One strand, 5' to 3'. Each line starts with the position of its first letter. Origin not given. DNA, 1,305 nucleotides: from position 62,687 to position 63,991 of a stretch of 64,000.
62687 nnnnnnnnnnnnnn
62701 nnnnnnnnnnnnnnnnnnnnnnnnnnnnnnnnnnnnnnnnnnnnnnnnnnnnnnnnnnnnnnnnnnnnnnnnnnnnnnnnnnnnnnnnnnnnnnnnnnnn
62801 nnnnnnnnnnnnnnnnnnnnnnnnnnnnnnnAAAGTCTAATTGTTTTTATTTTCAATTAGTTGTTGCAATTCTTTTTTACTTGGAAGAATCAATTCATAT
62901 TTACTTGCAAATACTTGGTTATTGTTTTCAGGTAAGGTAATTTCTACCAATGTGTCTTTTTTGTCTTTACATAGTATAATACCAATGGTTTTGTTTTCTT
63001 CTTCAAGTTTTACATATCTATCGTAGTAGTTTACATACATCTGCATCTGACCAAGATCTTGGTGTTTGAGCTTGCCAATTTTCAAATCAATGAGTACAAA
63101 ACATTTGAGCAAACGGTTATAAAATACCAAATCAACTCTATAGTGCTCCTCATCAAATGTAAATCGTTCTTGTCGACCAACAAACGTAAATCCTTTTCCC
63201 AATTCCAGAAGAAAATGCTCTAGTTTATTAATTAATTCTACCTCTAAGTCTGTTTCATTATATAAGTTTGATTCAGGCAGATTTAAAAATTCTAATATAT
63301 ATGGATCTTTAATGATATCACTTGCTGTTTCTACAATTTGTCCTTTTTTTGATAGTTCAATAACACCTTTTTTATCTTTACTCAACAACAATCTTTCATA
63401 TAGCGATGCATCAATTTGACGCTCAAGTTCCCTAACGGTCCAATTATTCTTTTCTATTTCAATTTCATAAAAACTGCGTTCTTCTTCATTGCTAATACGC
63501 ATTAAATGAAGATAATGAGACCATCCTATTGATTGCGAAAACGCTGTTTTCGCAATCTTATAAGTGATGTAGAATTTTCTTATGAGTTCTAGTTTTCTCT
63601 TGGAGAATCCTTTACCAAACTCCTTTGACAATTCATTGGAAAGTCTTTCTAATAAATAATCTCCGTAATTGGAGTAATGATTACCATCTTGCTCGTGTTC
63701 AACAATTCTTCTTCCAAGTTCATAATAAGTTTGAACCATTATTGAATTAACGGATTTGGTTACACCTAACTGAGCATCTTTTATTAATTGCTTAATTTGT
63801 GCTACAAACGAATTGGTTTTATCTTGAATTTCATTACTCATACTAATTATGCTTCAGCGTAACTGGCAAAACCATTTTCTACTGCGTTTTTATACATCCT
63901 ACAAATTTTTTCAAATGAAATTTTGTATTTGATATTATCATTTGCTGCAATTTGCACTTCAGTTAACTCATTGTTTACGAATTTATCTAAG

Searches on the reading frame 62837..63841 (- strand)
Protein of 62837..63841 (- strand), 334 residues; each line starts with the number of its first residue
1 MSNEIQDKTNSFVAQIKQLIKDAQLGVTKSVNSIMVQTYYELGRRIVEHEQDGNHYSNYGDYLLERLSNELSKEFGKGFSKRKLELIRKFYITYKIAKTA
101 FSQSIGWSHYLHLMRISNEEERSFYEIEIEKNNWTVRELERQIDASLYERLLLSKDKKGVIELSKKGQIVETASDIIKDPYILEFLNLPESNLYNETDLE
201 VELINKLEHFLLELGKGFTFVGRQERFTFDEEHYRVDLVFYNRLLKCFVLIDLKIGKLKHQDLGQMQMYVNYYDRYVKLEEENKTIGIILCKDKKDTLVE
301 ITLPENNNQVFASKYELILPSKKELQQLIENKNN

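Call 7: search_protein_families(library=pfam, proteins=[window:62837-63841:-], max_evalue=0.1)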
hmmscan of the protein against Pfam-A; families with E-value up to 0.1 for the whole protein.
window:62837-63841:- (334 aa): 4 families
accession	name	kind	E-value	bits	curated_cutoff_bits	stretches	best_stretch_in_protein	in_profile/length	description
PF06250.17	YhcG_C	-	7.2e-58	195.3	32.5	1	175-327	2-154/157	YhcG PDDEXK nuclease domain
PF17761.7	DUF1016_N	-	5.2e-40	137.1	32.8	1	15-150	1-137/137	DUF1016 N-terminal domain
PF11300.13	DUF3102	-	0.0006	20.5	24.4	1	27-144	13-127/129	Protein of unknown function (DUF3102)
PF13588.12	HSDR_N_2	-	0.0066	17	25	1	226-274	29-79/110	Type I restriction enzyme R protein N terminus (HSDR_N)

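Call 8: search_protein_families(library=padloc, proteins=[window:62837-63841:-], max_evalue=0.1)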
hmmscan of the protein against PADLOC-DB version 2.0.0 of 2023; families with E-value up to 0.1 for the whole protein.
window:62837-63841:- (334 aa): 32 families (the best 25 are shown)
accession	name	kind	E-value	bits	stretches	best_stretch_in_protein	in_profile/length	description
PDLC04807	PDC-S02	-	2.9e-138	458.9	1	1-332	4-338/351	-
PDLC04803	PDC-S02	-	1.2e-98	328.1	1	73-332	4-257/269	-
PDLC04820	PDC-S02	-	9.3e-87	289.2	1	7-328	24-315/332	-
PDLC04795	PDC-S02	-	1.6e-86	288.7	1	1-331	16-342/357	-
PDLC04827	PDC-S02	-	3.7e-85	283.3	1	1-232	1-232/234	-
PDLC04810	PDC-S02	-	3.7e-82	274.4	1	5-329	7-340/355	-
PDLC04831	PDC-S02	-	1.3e-80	269.5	1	3-329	3-337/346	-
PDLC04822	PDC-S02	-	4.8e-73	244.3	1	4-299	5-292/294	-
PDLC04802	PDC-S02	-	1.3e-64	215.4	2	2-156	2-161/171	-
PDLC04823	PDC-S02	-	1.8e-62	208.1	2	253-331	91-171/175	-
PDLC04813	PDC-S02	-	4.6e-49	164.7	1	172-331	3-160/175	-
PDLC04812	PDC-S02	-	1.5e-47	159.3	1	7-149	6-147/151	-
PDLC01464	PD_DExK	-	2e-41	139.3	1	107-252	1-126/126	"CAS-I,CAS-II,CAS-III,CAS-IV,CAS-V,CAS-VI; associated"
PDLC04826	PDC-S02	-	3.6e-39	132.7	1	1-219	1-217/222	-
PDLC04797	PDC-S02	-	4.9e-38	128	1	8-126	4-121/126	-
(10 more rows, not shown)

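Call 9: search_protein_families(library=ncbifam, proteins=[window:62837-63841:-], max_evalue=0.1)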
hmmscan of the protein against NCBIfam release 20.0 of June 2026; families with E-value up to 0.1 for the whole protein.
window:62837-63841:- (334 aa): 1 family
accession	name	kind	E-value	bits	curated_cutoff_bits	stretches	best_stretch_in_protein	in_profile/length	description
TIGR04285.1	nucleoid_noc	exception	0.018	14.4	315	1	69-169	118-217/255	nucleoid occlusion protein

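Call 77: list_cluster_members(proteins=[P0001, P0121, window:62837-63841:-])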
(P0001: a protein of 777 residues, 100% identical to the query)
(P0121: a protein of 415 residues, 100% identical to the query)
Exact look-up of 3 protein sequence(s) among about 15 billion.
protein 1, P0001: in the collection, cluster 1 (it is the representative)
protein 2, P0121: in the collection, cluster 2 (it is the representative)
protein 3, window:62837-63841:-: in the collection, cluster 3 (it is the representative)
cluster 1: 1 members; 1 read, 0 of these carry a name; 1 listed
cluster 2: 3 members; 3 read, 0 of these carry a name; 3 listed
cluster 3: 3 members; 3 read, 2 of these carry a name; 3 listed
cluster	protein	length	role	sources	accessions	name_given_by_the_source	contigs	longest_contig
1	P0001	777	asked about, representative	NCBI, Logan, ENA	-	-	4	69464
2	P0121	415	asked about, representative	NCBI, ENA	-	-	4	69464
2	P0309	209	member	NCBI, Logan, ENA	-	-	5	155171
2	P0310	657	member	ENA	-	-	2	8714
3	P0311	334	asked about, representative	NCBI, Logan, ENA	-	-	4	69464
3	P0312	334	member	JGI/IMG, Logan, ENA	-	predicted nuclease of restriction endonuclease-like (RecB) superfamily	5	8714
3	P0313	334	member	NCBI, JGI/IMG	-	predicted nuclease of restriction endonuclease-like (RecB) superfamily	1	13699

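Call 84: search_protein_families(library=pfam, proteins=[P0309], max_evalue=1)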
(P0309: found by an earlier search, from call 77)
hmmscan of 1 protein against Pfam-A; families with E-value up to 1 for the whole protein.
P0309 (209 aa): 0 families

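Call 87: search_protein_families(library=pfam, proteins=[L084:1500-1841:+], max_evalue=0.01)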
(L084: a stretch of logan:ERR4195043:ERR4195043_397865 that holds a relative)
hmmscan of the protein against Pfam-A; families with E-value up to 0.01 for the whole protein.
L084:1500-1841:+ (114 aa): 0 families
